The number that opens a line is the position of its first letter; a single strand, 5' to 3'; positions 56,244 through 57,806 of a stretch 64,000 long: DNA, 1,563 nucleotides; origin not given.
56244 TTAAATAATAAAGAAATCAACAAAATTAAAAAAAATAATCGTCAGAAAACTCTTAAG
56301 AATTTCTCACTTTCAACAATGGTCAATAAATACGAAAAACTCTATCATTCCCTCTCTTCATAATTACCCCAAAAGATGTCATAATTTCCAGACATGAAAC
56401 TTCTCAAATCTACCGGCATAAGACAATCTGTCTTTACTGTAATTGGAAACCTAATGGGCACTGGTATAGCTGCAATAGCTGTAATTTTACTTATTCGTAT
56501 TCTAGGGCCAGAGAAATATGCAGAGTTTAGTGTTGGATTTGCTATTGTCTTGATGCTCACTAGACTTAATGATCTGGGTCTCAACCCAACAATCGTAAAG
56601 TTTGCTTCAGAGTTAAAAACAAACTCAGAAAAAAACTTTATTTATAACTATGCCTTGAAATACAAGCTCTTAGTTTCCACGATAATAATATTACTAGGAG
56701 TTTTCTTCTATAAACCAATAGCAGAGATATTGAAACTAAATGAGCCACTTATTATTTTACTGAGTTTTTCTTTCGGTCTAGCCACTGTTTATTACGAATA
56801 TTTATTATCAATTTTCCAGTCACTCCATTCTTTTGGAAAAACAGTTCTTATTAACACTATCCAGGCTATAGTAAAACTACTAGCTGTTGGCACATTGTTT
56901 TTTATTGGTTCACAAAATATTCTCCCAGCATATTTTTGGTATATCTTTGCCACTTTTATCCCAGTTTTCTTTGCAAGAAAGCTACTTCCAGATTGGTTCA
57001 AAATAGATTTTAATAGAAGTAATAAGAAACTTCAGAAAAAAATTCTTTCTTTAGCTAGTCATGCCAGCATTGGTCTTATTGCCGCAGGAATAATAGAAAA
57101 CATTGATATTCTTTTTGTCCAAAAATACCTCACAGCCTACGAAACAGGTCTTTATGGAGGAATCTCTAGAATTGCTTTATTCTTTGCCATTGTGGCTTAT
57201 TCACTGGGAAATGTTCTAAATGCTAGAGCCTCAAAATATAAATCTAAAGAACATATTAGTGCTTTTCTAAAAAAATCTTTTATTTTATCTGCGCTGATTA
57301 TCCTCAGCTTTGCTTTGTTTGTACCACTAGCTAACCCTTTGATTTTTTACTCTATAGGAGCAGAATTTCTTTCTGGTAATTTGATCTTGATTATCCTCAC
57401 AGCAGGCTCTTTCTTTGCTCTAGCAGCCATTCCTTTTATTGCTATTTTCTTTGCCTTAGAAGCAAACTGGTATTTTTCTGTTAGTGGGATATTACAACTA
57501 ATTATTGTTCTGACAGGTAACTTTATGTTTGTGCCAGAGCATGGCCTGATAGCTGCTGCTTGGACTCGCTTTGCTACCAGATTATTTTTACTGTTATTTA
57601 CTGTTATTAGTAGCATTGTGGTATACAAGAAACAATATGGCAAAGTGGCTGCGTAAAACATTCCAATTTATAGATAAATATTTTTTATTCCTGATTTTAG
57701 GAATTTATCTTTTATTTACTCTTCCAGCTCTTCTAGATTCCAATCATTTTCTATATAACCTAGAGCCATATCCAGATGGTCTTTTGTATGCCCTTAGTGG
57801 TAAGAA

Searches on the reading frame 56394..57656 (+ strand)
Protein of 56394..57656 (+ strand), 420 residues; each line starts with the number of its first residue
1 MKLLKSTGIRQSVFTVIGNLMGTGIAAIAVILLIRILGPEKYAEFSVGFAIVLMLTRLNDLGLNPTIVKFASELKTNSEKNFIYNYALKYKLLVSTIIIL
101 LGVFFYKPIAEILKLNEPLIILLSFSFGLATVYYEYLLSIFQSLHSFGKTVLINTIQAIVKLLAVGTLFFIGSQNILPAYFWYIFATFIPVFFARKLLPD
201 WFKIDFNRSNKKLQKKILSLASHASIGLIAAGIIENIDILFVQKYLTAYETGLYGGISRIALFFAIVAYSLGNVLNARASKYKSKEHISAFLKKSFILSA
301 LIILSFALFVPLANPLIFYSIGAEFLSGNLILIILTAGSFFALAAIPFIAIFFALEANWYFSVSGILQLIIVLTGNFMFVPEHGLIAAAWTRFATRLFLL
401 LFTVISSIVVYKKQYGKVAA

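Call 5: search_protein_families(library=pfam, proteins=[window:56394-57656:+], max_evalue=0.01)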
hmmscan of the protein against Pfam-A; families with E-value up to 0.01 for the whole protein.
window:56394-57656:+ (420 aa): 1 family
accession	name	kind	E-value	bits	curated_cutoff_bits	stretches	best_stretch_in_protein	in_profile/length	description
PF01943.22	Polysacc_synt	-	3.1e-21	76.5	28.2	1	12-265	5-255/274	Polysaccharide biosynthesis protein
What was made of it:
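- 56394..57656 (+): Right anchor: Wzx-like flippase (Polysacc_synt). Conserved flank. Pfam, 3e-21 (call 5).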

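Call 20: find_homologous_proteins(query=window:56394-57656:+, max_evalue=1e-20)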
Query window:56394-57656:+ (420 aa): 124 proteins with E <= 1e-20 among 8000 candidates; the best 120 are listed.
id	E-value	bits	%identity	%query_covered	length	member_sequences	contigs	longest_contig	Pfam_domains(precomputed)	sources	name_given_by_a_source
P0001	8.3e-255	863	100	100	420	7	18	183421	PF01943.23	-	-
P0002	4.7e-190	650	74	100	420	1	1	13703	PF01943.23,PF13440.12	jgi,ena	-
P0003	2.7e-184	631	70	99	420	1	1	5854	PF01943.23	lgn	-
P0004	6.1e-183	627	70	100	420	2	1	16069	PF01943.23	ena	-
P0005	1.0e-180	619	70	99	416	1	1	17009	PF01943.23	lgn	-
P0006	2.4e-180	618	70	99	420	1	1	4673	PF01943.23,PF13440.12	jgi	jgi:O-antigen/teichoic acid export membrane protein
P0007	1.1e-178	613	69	99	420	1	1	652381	PF01943.23,PF13440.12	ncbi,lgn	ncbi:MAG: lipopolysaccharide biosynthesis protein [Patescibacteria group bacterium]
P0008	1.2e-177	609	70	99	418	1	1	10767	PF01943.23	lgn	-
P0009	1.0e-174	600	68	99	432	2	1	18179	PF01943.23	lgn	-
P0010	1.7e-174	599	67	99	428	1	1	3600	PF01943.23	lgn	-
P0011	1.7e-169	583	67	100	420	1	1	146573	PF01943.23,PF13440.12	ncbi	-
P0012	3.9e-169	581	67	100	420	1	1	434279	PF01943.23,PF13440.12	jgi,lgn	-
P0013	3.0e-165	569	67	98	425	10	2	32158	PF01943.23,PF13440.12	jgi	-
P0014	1.8e-156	540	60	99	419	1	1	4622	PF01943.23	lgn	-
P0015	5.4e-152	525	66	91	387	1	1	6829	PF01943.23,PF13440.12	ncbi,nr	ncbi:MAG: oligosaccharide flippase family protein, partial [Candidatus Pacebacteria bacterium]|nr:ol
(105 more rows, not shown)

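Call 21: find_encoding_contigs(protein=P0007, flank=10000, max_places=2)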
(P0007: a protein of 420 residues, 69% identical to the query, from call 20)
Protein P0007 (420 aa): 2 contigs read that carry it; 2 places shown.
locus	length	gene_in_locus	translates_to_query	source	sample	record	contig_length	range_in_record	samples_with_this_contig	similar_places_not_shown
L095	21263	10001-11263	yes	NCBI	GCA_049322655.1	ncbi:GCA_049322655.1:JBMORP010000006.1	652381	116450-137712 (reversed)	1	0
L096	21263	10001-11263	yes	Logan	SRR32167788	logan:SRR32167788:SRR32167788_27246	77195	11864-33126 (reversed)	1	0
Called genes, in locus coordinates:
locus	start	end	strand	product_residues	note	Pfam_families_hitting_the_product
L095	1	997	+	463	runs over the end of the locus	PF13578:Methyltransf_24, PF13641:Glyco_tranf_2_3 (weak), PF00535:Glycos_transf_2, PF10111:Glyco_tranf_2_2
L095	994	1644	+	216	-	-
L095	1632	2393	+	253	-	PF00535:Glycos_transf_2, PF10111:Glyco_tranf_2_2, PF13641:Glyco_tranf_2_3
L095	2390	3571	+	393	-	PF00534:Glycos_transf_1, PF13692:Glyco_trans_1_4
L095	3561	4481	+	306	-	PF00535:Glycos_transf_2, PF10111:Glyco_tranf_2_2, PF13641:Glyco_tranf_2_3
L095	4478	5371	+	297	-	PF01531:Glyco_transf_11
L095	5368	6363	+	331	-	PF00535:Glycos_transf_2, PF10111:Glyco_tranf_2_2, PF13641:Glyco_tranf_2_3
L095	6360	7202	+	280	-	PF00535:Glycos_transf_2, PF10111:Glyco_tranf_2_2 (weak), PF13641:Glyco_tranf_2_3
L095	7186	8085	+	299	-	-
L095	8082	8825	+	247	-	PF13489:Methyltransf_23, PF08242:Methyltransf_12 (faint), PF13847:Methyltransf_31 (faint)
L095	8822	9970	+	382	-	PF13439:Glyco_transf_4, PF00534:Glycos_transf_1, PF13692:Glyco_trans_1_4, PF13524:Glyco_trans_1_2 (weak)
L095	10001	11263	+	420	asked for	PF01943:Polysacc_synt, PF13440:Polysacc_synt_3 (weak)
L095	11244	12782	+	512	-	-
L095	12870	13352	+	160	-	-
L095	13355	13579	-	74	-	-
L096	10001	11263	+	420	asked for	PF01943:Polysacc_synt, PF13440:Polysacc_synt_3 (weak)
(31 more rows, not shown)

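Call 22: find_encoding_contigs(protein=P0012, flank=10000, max_places=2)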
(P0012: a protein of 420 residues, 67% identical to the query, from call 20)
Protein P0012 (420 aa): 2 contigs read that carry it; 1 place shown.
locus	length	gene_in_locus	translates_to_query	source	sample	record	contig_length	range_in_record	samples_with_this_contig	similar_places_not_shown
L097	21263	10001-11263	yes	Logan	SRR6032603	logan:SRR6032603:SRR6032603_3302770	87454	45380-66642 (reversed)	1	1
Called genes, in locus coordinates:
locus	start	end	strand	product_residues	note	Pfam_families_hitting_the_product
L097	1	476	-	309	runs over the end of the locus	PF01370:Epimerase, PF04321:RmlD_sub_bind (weak), PF01073:3Beta_HSD, PF13460:NAD_binding_10 (weak), PF16363:GDP_Man_Dehyd, PF07993:NAD_binding_4 (weak)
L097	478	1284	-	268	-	PF00535:Glycos_transf_2, PF10111:Glyco_tranf_2_2, PF13641:Glyco_tranf_2_3 (weak)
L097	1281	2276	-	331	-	PF22896:OB_RNR_1st (weak), PF00534:Glycos_transf_1, PF13692:Glyco_trans_1_4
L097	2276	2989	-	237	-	PF13489:Methyltransf_23, PF08241:Methyltransf_11, PF08242:Methyltransf_12 (weak), PF13649:Methyltransf_25, PF20922:Anamorsin_N (weak), PF13847:Methyltransf_31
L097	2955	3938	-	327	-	PF03706:LPG_synthase_TM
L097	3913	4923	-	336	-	PF04015:DUF362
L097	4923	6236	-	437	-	PF27533:CapK_C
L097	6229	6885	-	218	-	PF01209:Ubie_methyltran, PF02353:CMAS (weak), PF07021:MetW, PF13489:Methyltransf_23, PF13847:Methyltransf_31, PF08241:Methyltransf_11, PF08242:Methyltransf_12, PF13649:Methyltransf_25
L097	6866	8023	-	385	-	PF13439:Glyco_transf_4, PF20706:GT4-conflict, PF00534:Glycos_transf_1, PF13692:Glyco_trans_1_4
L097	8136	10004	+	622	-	PF26314:MptA_B_family (weak)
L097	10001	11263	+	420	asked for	PF01943:Polysacc_synt, PF13440:Polysacc_synt_3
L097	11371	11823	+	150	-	-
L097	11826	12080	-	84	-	-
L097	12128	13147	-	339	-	PF01073:3Beta_HSD (weak), PF01370:Epimerase, PF07993:NAD_binding_4 (faint), PF16363:GDP_Man_Dehyd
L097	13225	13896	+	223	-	-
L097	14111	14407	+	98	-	-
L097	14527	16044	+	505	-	-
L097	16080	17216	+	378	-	PF13439:Glyco_transf_4, PF00534:Glycos_transf_1, PF13692:Glyco_trans_1_4, PF20706:GT4-conflict (weak)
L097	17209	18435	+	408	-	PF13439:Glyco_transf_4, PF00534:Glycos_transf_1, PF13692:Glyco_trans_1_4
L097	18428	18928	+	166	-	PF02075:RuvC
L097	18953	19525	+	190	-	PF01330:RuvA_N, PF00633:HHH (faint), PF14520:HHH_5, PF07499:RuvA_C (weak)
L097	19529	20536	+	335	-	PF01078:Mg_chelatase (faint), PF05496:RuvB_N, PF00004:AAA, PF07728:AAA_5, PF17864:AAA_lid_4, PF05491:WHD_RuvB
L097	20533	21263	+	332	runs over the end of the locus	-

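Call 23: find_encoding_contigs(protein=P0011, flank=10000, max_places=2)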
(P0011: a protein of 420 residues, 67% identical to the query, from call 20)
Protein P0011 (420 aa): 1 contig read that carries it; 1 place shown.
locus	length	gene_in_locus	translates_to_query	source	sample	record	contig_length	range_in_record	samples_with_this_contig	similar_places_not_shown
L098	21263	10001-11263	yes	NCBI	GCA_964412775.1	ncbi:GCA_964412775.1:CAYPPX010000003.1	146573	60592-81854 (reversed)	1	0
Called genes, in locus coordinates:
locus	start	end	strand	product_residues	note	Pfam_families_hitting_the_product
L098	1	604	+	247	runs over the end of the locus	-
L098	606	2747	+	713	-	PF01943:Polysacc_synt, PF13440:Polysacc_synt_3, PF01554:MatE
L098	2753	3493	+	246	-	PF13489:Methyltransf_23, PF13847:Methyltransf_31 (faint), PF08241:Methyltransf_11, PF08242:Methyltransf_12 (weak), PF13649:Methyltransf_25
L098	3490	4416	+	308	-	-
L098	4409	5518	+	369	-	PF00534:Glycos_transf_1, PF13692:Glyco_trans_1_4 (weak)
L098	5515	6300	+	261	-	PF00535:Glycos_transf_2, PF10111:Glyco_tranf_2_2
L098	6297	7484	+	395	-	PF13439:Glyco_transf_4, PF00534:Glycos_transf_1, PF13692:Glyco_trans_1_4, PF20706:GT4-conflict (weak)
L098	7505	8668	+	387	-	-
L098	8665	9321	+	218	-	-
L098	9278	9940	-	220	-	-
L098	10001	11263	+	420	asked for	PF01943:Polysacc_synt, PF13440:Polysacc_synt_3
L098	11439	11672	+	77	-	-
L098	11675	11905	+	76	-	-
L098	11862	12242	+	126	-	-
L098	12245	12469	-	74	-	-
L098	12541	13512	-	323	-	PF01073:3Beta_HSD (weak), PF01370:Epimerase, PF16363:GDP_Man_Dehyd, PF07993:NAD_binding_4 (faint)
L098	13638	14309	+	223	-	-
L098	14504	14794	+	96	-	-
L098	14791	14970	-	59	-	-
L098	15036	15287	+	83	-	-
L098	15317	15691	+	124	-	-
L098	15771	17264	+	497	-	-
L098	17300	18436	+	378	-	PF13439:Glyco_transf_4, PF00534:Glycos_transf_1, PF13692:Glyco_trans_1_4, PF20706:GT4-conflict (weak)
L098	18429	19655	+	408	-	PF13439:Glyco_transf_4, PF00534:Glycos_transf_1, PF13692:Glyco_trans_1_4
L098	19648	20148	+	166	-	PF02075:RuvC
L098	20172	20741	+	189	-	PF01330:RuvA_N, PF00633:HHH (faint), PF14520:HHH_5, PF07499:RuvA_C (weak)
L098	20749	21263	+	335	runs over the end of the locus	PF01078:Mg_chelatase (faint), PF05496:RuvB_N, PF00004:AAA, PF07728:AAA_5, PF17864:AAA_lid_4, PF05491:WHD_RuvB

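Call 36: find_encoding_contigs(protein=P0002, flank=10000, max_places=1)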
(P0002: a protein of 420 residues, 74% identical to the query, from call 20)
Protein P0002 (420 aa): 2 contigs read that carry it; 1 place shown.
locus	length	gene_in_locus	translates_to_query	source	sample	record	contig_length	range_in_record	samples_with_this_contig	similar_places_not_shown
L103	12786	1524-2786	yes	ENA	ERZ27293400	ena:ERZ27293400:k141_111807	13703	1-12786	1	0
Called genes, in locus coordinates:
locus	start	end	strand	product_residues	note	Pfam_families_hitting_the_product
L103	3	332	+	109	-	?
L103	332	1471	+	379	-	PF13439:Glyco_transf_4, PF00534:Glycos_transf_1, PF13692:Glyco_trans_1_4, PF13524:Glyco_trans_1_2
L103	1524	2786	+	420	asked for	PF01943:Polysacc_synt, PF13440:Polysacc_synt_3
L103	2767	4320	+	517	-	-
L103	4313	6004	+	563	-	-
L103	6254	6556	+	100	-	-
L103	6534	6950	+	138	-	-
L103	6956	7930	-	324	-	PF01073:3Beta_HSD, PF01370:Epimerase, PF02719:Polysacc_synt_2 (faint), PF05368:NmrA (weak), PF16363:GDP_Man_Dehyd, PF07993:NAD_binding_4 (faint), PF13460:NAD_binding_10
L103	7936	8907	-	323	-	PF01073:3Beta_HSD, PF01370:Epimerase, PF02719:Polysacc_synt_2 (faint), PF16363:GDP_Man_Dehyd, PF07993:NAD_binding_4 (faint)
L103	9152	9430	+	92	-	-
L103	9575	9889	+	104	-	-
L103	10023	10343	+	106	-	-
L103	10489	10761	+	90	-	-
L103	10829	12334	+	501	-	-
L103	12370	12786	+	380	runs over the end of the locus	PF13439:Glyco_transf_4, PF00534:Glycos_transf_1, PF13692:Glyco_trans_1_4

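Call 37: find_encoding_contigs(protein=P0013, flank=10000, max_places=1)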
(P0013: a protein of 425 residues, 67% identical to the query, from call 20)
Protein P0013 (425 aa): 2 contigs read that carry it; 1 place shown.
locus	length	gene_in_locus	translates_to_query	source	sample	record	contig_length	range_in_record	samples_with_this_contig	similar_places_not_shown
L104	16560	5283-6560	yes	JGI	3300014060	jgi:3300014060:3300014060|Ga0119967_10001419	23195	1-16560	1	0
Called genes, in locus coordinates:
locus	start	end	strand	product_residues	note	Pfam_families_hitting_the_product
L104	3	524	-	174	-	?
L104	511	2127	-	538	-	PF13489:Methyltransf_23, PF08241:Methyltransf_11, PF08242:Methyltransf_12, PF13649:Methyltransf_25, PF13439:Glyco_transf_4, PF20706:GT4-conflict, PF00534:Glycos_transf_1, PF13692:Glyco_trans_1_4, +1 more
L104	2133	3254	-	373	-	PF13439:Glyco_transf_4 (faint), PF00534:Glycos_transf_1, PF13692:Glyco_trans_1_4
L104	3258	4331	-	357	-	PF02350:Epimerase_2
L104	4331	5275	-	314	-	PF00535:Glycos_transf_2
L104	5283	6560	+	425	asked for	PF01943:Polysacc_synt, PF13440:Polysacc_synt_3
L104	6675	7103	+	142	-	-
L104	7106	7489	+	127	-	-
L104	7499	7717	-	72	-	-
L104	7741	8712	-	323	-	PF01073:3Beta_HSD, PF01370:Epimerase, PF02719:Polysacc_synt_2 (faint), PF16363:GDP_Man_Dehyd, PF07993:NAD_binding_4 (faint)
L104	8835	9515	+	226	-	-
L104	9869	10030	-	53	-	-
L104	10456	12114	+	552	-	-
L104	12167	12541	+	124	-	-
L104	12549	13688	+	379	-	PF13439:Glyco_transf_4, PF00534:Glycos_transf_1, PF13692:Glyco_trans_1_4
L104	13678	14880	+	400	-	PF13439:Glyco_transf_4 (faint), PF00534:Glycos_transf_1, PF13692:Glyco_trans_1_4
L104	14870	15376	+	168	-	PF02075:RuvC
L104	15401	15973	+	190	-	PF01330:RuvA_N, PF14520:HHH_5, PF07499:RuvA_C (weak)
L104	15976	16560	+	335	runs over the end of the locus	PF01078:Mg_chelatase (faint), PF05496:RuvB_N, PF00004:AAA, PF07728:AAA_5, PF17864:AAA_lid_4, PF05491:WHD_RuvB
